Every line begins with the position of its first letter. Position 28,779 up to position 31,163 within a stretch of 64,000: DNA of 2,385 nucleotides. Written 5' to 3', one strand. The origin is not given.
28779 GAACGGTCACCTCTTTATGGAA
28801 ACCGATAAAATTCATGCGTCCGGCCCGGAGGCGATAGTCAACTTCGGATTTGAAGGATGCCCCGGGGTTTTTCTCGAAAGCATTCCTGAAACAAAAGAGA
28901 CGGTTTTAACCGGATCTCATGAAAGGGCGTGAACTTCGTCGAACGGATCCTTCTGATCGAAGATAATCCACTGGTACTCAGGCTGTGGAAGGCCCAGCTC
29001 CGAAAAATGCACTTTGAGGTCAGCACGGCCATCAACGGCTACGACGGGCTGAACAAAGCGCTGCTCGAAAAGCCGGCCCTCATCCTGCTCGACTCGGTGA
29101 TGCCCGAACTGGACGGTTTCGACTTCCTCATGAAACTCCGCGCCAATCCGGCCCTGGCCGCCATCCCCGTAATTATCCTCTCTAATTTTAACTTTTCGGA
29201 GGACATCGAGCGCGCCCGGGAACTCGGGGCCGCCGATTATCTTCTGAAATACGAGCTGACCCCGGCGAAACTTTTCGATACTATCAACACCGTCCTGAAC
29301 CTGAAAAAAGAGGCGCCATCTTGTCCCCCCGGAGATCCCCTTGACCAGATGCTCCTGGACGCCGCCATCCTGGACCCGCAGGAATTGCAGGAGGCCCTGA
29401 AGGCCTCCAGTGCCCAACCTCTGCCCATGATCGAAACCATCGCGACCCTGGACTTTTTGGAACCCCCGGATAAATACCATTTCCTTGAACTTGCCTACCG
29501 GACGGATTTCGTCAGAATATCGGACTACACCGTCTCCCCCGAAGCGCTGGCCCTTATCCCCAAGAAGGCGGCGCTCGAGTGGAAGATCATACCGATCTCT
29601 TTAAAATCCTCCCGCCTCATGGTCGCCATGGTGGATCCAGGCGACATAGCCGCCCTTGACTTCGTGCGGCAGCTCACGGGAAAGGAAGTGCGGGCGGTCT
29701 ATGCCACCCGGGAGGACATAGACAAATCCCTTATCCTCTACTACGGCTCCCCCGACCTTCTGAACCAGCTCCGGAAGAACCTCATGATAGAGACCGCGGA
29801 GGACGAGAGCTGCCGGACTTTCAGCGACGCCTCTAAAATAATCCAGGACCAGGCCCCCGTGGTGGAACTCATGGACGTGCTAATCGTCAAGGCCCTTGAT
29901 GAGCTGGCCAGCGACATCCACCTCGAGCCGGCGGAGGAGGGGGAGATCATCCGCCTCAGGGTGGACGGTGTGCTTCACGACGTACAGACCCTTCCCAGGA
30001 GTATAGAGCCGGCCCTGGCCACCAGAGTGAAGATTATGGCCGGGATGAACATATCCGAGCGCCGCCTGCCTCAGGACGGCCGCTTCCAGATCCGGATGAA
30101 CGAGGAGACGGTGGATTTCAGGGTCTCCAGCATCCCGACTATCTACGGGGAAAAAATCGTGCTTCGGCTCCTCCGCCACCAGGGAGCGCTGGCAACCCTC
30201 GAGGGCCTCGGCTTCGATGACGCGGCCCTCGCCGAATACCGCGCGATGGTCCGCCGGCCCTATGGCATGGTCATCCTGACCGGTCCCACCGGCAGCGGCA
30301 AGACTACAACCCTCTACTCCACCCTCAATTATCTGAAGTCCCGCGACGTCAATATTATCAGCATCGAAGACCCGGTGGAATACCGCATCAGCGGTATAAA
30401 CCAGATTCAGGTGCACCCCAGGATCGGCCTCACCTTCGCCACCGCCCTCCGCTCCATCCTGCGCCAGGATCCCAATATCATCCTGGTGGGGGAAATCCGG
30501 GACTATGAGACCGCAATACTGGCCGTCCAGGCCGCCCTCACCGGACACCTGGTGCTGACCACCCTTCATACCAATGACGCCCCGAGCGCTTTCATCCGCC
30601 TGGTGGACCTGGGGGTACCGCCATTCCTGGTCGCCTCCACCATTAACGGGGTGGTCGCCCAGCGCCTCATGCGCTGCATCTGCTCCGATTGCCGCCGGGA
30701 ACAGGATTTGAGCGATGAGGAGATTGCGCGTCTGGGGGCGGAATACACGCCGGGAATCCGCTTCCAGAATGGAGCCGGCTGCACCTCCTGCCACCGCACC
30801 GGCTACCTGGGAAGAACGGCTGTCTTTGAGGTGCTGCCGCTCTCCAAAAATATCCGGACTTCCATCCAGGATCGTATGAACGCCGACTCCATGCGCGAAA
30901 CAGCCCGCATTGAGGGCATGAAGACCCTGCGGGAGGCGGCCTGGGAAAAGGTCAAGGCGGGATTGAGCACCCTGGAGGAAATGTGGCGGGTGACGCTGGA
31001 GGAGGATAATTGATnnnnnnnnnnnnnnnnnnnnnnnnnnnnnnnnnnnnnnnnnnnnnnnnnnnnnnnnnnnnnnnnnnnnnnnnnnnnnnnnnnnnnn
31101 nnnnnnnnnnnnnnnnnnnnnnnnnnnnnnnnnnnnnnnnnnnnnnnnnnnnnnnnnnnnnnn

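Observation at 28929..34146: Operon coupling a receiver-MshEN-GspE/PilB ATPase, a 134-aa unknown protein and a nuclease-less Eco57I/PglX-like DNA methyltransferase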

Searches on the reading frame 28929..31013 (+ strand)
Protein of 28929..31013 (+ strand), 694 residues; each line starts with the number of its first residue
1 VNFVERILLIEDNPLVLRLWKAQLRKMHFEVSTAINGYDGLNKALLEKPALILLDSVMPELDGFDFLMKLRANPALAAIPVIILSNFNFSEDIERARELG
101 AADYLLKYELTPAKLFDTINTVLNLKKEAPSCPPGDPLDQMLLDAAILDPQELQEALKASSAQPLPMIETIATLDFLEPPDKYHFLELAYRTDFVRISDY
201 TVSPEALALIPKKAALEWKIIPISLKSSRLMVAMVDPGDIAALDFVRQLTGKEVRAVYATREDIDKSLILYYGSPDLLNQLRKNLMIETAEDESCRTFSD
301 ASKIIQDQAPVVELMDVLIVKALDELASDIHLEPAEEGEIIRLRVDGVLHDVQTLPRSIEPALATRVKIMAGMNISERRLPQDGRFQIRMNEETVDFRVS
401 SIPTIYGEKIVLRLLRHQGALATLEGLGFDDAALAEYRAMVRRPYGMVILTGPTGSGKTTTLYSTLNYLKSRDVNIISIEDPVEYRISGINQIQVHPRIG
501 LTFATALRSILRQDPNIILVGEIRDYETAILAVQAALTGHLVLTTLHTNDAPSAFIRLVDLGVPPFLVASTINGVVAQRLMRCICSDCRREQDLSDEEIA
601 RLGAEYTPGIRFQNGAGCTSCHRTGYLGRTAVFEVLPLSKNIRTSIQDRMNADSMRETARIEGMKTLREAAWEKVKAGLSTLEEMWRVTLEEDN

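Call 7: search_protein_families(library=pfam, proteins=[window:28929-31013:+], max_evalue=0.01)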
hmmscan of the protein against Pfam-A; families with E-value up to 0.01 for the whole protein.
window:28929-31013:+ (694 aa): 10 families
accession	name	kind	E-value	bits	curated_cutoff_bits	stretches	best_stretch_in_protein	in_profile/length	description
PF00437.27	T2SSE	-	4.3e-128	427.5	24.9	1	306-686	3-369/370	Type II/IV secretion system protein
PF00072.30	Response_reg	-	5e-21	75.4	30.2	1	7-118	1-109/111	Response regulator receiver domain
PF05157.20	MshEN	-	3.3e-17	62.7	23.1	1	190-275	1-87/90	MshEN domain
PF20720.3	nSTAND3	-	8.8e-05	22.7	27.2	1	445-484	17-56/155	Novel STAND NTPase 3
PF13191.12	AAA_16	-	0.00027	21.9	32.6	1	436-559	14-124/167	AAA ATPase domain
PF13173.12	AAA_14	-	0.00044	20.7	27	1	447-535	4-83/129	AAA domain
PF13401.12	AAA_22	-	0.002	18.9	27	1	445-483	5-43/130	AAA domain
PF25199.1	nSTAND_NTPase5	-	0.0035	17.6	34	1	437-484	32-81/145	Novel STAND NTPase 5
PF03266.21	NTPase_1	-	0.0052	17.1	23.9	0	448-476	2-30/168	NTPase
PF00448.28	SRP54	-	0.0063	16.6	22.7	0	447-496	3-51/196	SRP54-type protein, GTPase domain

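Call 8: search_protein_families(library=padloc, proteins=[window:28929-31013:+], max_evalue=0.01)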
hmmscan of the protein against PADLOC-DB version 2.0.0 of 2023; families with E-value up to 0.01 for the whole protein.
window:28929-31013:+ (694 aa): 3 families
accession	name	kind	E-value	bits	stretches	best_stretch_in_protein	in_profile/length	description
PDLC04140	mad8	-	0.00032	18.3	1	446-479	28-63/314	mads_8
PDLC00405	SduA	-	0.00096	16.7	1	5-63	7-65/323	DUF4263 domain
PDLC04135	mad3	-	0.0075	13.8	0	446-466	23-43/374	mads_3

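Call 9: search_protein_families(library=ncbifam, proteins=[window:28929-31013:+], max_evalue=0.01)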
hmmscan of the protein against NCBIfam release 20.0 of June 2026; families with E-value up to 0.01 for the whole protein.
window:28929-31013:+ (694 aa): 102 families (the best 25 are shown)
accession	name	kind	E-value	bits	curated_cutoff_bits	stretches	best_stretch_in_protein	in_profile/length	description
TIGR02538.1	type_IV_pilB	equivalog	1.1e-171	572.3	675.65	1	139-690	3-563/564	type IV-A pilus assembly ATPase PilB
TIGR02533.1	type_II_gspE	equivalog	2.1e-165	551.1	630.25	1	210-689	4-486/486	type II secretion system ATPase GspE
NF053534.1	T4PilAsmATPsTfpB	equivalog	4.7e-142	474.3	850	1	210-689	97-582/584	type IV pilus assembly ATPase TfpB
NF007755.0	PRK10436.1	equivalog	1.4e-135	452.5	617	1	218-689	17-459/465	type II secretion system protein GspE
NF041000.1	ATPase_ComGA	equivalog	2e-74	250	300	1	318-582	3-266/267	competence type IV pilus ATPase ComGA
TIGR01420.1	pilT_fam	subfamily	4.4e-51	174.1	319.1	1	316-580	3-267/343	PilT/PilU family type 4a pilus ATPase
TIGR02525.1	plasmid_TraJ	equivalog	2.8e-24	85.8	368.3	1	437-561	142-272/372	plasmid transfer ATPase TraJ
NF007135.0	PRK09581.1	equivalog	2.8e-18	66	474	1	6-124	4-121/457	PleD family two-component system response regulator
TIGR02524.1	dot_icm_DotB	equivalog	6.7e-18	65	463.3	1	445-560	134-258/358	Dot/Icm type IV secretion system ATPase DotB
NF058587.1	archaellum_moto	equivalog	1.3e-16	60.5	550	1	447-558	277-393/527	archaellum flagellar ATPase motor FlaI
NF045944.1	ResRegRpaBCyano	equivalog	4.7e-15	55.6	330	1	8-125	1-114/229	response regulator transcription factor RpaB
NF041733.1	resp_reg_CseB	equivalog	1.5e-14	53.9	350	1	6-125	2-117/228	two-component system response regulator CseB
TIGR02788.1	VirB11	equivalog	2.7e-14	52.9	249.95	1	447-561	146-265/308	P-type DNA transfer ATPase VirB11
NF041866.1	EpsW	equivalog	3.3e-14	52.6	200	1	5-122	6-124/131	exopolysaccharide biosynthesis response regulator EpsW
TIGR02782.1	TrbB_P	equivalog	4.2e-14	52.5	304.55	1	448-561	139-255/303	P-type conjugative transfer ATPase TrbB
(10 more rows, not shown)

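Call 47: find_related_loci(query=window:28929-31013:+, collection=genome_contigs, flank=6000)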
Query window:28929-31013:+ (694 aa) in genome_contigs; peptide patterns used: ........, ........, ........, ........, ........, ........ (x = any residue, [..] = any of these).
600 stretches matched a pattern (row limit reached: there are more); 562 encode a relative of the query (tblastn E <= 1e-3); the best 80 are kept; 80 distinct loci.
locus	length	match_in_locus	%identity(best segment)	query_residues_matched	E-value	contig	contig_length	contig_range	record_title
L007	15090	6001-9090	44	135-688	4e-141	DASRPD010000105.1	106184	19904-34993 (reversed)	MAG TPA_asm: Acidimicrobiia bacterium isolate SMAG_U10286 k141_20528, whole genome shotgun sequence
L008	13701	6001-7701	41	133-692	9e-138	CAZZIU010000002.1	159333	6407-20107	MAG TPA_asm: uncultured bacterium isolate binchicken_co275_11 genome assembly, contig: NODE_21_length_159333_cov_23.6642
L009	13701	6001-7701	41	133-692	2e-137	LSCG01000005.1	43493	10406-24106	Marinimicrobia bacterium TCS56 contig4_5, whole genome shotgun sequence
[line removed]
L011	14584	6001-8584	43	138-689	2e-136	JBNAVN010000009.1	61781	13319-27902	MAG: bacterium isolate Kamch4342-D-MF-039 bin23.fa-9, whole genome shotgun sequence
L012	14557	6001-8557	42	136-690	5e-135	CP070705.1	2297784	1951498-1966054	MAG: candidate division WOR-3 bacterium isolate bin53 chromosome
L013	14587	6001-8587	42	138-689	1e-134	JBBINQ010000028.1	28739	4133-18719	MAG: candidate division WOR-3 bacterium isolate SLS170214_bin_26 NODE_1880_length_28739_cov_16.006171, whole genome shot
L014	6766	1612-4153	43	142-690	5e-135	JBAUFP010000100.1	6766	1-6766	MAG: bacterium isolate MFD13088_ilm_asm_bin29 k127_41995, whole genome shotgun sequence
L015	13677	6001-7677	43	138-692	1e-134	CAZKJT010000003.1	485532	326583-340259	MAG TPA_asm: uncultured Planctomycetales bacterium isolate binchicken_co179_117 genome assembly, contig: NODE_52_length_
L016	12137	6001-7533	43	187-692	3e-133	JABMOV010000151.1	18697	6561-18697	MAG: Candidatus Neomarinimicrobiota bacterium isolate bin.159 k141_5748824, whole genome shotgun sequence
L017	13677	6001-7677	41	138-692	3e-132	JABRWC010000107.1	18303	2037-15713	MAG: Phycisphaerae bacterium isolate MAG-10 c_000000000730, whole genome shotgun sequence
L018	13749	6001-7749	42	123-691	3e-133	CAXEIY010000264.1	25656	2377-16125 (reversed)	MAG TPA_asm: uncultured Planctomycetia bacterium isolate ERR598958_concoct_48 genome assembly, contig: ERZ842555.906860,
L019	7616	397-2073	40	138-688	1e-132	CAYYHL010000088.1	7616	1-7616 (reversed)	MAG TPA_asm: uncultured Clostridia bacterium isolate SRP239594_co1_38 genome assembly, contig: NODE_5978_length_7616_cov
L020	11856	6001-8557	42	138-689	1e-132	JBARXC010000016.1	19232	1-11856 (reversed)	MAG: bacterium isolate MFD12922_ilm_asm_bin33 k127_161479, whole genome shotgun sequence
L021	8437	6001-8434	41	138-689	2e-132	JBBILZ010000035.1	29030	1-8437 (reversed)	MAG: candidate division WOR-3 bacterium isolate SIF170217_bin_220 NODE_1296_length_29030_cov_2.97886, whole genome shotg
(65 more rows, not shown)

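Call 74: find_homologous_proteins(query=window:28929-31013:+)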
Query window:28929-31013:+ (694 aa): 8000 proteins with E <= 0.001 among 8000 candidates; the best 120 are listed.
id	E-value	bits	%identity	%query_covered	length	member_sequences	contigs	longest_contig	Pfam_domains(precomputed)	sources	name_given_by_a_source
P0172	0.0e+0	1531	100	100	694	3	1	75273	PF05157.21,PF00437.27,PF00072.31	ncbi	ncbi:MAG: ATPase, T2SS/T4P/T4SS family [bacterium]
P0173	0.0e+0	1282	83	100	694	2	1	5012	PF05157.21,PF00437.27,PF00072.31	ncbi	-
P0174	0.0e+0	1012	64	99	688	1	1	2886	PF05157.21,PF00437.27,PF00072.31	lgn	-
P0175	3.8e-292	989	63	99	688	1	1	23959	PF05157.21,PF00437.27,PF00072.31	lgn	-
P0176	1.1e-280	951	63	99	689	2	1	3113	PF05157.21,PF00437.27,PF00072.31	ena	-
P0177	5.0e-235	800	53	99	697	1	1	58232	PF05157.21,PF00437.27,PF00072.31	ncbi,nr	ncbi:MAG: Flp pilus assembly complex ATPase component TadA [Armatimonadetes bacterium]|nr:Flp pilus 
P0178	1.3e-194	667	45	99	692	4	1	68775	PF05157.21,PF00437.27,PF00072.31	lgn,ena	-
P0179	4.3e-194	665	45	99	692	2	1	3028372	PF05157.21,PF00437.27,PF00072.31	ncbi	ncbi:MAG: ATPase, T2SS/T4P/T4SS family [Candidatus Xenobiia bacterium LiM19]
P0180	1.1e-170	588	43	98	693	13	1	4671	PF05157.21,PF00437.27,PF00072.31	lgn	-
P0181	7.4e-166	572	42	99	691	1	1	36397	PF05157.21,PF00437.27,PF00072.31,PF20720.4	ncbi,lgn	-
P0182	9.0e-166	571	42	99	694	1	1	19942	PF05157.21,PF00437.27,PF13555.13,PF00072.31,PF20720.4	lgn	-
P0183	4.8e-158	546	-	-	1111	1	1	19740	PF05157.21,PF00437.27,PF00004.36,PF13401.13,PF25199.2,PF04851.22,PF20720.4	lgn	-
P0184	4.4e-157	543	40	99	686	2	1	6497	PF05157.21,PF00437.27,PF00072.31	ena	-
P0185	5.3e-155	536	40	98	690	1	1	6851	PF05157.21,PF00437.27,PF00072.31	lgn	-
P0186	2.1e-152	527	45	79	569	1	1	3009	PF05157.21,PF00437.27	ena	-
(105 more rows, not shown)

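Call 75: find_encoding_contigs(protein=P0175, flank=8000, max_places=1)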
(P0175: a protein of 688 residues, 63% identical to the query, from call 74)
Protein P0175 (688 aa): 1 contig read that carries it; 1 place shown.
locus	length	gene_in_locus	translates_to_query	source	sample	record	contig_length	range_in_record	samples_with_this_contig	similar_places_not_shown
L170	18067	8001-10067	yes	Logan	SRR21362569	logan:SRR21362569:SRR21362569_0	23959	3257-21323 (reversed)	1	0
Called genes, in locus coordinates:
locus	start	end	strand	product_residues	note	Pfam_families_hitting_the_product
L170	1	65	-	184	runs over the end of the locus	-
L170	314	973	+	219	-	PF00484:Pro_CA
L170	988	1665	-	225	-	PF07366:SnoaL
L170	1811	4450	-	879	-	PF22422:MGH1-like_GH, PF03200:Glyco_hydro_63 (faint)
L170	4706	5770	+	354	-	PF13539:Peptidase_M15_4 (weak)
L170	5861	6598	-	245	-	PF11738:DUF3298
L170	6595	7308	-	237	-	PF08713:DNA_alkylation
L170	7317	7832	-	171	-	PF03073:TspO_MBR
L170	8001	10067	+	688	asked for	PF00072:Response_reg, PF05157:MshEN, PF00437:T2SSE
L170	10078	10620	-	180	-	-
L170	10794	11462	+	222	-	PF13197:DUF4013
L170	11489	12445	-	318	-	PF07885:Ion_trans_2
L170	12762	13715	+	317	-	PF01058:Oxidored_q6, PF14720:NiFe_hyd_SSU_C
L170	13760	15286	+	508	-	PF00374:NiFeSe_Hases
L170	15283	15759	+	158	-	PF01750:HycI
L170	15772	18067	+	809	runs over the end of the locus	PF00512:HisKA, PF02518:HATPase_c, PF00072:Response_reg, PF01627:Hpt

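Call 76: find_encoding_contigs(protein=P0177, flank=8000, max_places=1)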
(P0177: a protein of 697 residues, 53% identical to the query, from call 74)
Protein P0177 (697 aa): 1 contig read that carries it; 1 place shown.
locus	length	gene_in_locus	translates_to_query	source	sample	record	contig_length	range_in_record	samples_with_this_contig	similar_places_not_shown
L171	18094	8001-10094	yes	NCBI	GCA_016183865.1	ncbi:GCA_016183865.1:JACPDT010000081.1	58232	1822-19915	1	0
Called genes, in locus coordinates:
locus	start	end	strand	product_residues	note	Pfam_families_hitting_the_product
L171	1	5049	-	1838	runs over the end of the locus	PF13428:TPR_14 (faint), PF13424:TPR_12 (faint), PF13181:TPR_8 (faint), PF13371:TPR_9 (faint), PF13414:TPR_11 (faint), PF13432:TPR_16 (faint), PF00515:TPR_1, PF07719:TPR_2 (weak), +1 more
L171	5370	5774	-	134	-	-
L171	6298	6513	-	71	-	-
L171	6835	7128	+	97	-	PF04014:MazE_antitoxin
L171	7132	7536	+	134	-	PF13470:PIN_3 (weak)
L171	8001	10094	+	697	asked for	PF00072:Response_reg, PF05157:MshEN, PF00437:T2SSE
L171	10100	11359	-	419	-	PF13372:Alginate_exp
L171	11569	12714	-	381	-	-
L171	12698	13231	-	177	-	PF02482:Ribosomal_S30AE, PF16321:Ribosom_S30AE_C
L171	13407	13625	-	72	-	PF00313:CSD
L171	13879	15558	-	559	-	PF10150:RNase_E_G, PF20833:RNase_E_G_Thio (faint)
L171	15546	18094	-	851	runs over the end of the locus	PF19864:Radical_SAM_N2, PF04055:Radical_SAM, PF10105:DUF2344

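Call 77: find_encoding_contigs(protein=P0179, flank=8000, max_places=1)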
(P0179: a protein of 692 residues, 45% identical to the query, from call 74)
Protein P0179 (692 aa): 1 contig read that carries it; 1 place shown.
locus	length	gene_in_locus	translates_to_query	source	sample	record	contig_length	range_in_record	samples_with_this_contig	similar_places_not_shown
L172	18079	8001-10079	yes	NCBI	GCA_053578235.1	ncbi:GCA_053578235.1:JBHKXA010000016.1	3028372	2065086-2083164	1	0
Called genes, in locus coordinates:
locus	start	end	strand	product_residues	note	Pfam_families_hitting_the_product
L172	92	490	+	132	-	-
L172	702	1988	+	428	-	-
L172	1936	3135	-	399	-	PF13439:Glyco_transf_4, PF13579:Glyco_trans_4_4, PF20706:GT4-conflict (weak), PF00534:Glycos_transf_1, PF13692:Glyco_trans_1_4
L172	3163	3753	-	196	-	PF13580:SIS_2, PF01380:SIS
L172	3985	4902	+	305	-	PF04015:DUF362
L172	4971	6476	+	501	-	PF12801:Fer4_5, PF12837:Fer4_6 (faint), PF13187:Fer4_9 (faint), PF13237:Fer4_10 (faint), PF13484:Fer4_16 (faint), PF12801:Fer4_5 (weak), PF12838:Fer4_7 (weak), PF00037:Fer4 (weak), +1 more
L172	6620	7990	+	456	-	PF00484:Pro_CA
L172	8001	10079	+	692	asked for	PF00072:Response_reg, PF05157:MshEN, PF00437:T2SSE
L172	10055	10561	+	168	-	-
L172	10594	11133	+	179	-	-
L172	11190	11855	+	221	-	-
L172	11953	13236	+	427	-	PF07719:TPR_2 (faint), PF13181:TPR_8 (faint), PF13424:TPR_12 (faint), PF03692:CxxCxxCC, PF14559:TPR_19 (weak), PF13432:TPR_16, PF13431:TPR_17 (weak), PF00515:TPR_1 (weak), +2 more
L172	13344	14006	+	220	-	PF02698:DUF218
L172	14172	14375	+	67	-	-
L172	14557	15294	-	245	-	PF13489:Methyltransf_23, PF13649:Methyltransf_25, PF13847:Methyltransf_31, PF08241:Methyltransf_11, PF08242:Methyltransf_12 (weak)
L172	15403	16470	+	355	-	PF04055:Radical_SAM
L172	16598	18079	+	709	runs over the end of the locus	PF08240:ADH_N (weak), PF00107:ADH_zinc_N, PF01408:GFO_IDH_MocA, PF22725:GFO_IDH_MocA_C3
